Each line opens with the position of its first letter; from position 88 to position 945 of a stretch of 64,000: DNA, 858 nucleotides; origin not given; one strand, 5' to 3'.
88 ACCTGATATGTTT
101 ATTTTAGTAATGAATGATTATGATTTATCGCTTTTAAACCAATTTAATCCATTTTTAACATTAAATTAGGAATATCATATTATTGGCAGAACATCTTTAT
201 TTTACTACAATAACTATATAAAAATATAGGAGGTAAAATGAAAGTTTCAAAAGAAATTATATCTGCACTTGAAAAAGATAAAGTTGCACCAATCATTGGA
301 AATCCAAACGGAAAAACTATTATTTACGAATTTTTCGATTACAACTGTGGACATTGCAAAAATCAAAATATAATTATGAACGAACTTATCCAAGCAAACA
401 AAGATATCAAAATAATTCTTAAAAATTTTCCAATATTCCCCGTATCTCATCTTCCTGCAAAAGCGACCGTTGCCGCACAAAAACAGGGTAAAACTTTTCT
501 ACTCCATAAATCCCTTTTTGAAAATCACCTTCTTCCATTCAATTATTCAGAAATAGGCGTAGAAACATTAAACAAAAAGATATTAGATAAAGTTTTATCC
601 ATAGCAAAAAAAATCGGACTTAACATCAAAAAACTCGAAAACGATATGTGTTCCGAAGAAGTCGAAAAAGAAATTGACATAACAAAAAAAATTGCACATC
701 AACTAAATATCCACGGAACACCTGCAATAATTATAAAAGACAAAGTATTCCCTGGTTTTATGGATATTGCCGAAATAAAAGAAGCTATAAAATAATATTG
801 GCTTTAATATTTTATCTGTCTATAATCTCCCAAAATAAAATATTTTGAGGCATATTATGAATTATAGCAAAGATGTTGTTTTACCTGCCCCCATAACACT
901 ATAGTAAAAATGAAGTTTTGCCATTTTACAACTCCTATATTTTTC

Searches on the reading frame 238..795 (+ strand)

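Call 26: search_protein_families(library=pfam, proteins=[window:238-795:+])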
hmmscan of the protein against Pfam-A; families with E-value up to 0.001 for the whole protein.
window:238-795:+ (185 aa): 5 families
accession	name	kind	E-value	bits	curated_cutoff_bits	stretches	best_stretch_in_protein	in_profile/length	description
PF01323.26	DSBA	-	2.4e-19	70.3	25.6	2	117-185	121-191/191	DSBA-like thioredoxin domain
PF13462.12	Thioredoxin_4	-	3.2e-16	60.4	23.2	1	17-185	5-164/165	Thioredoxin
PF13098.12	Thioredoxin_2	-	3.4e-06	27.8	27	1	23-182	3-102/104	Thioredoxin-like domain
PF13743.12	Thioredoxin_5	-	5.6e-06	26.7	27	1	116-169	113-166/186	Thioredoxin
PF00085.26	Thioredoxin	-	0.00015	22.1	23.5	0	25-70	18-62/103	Thioredoxin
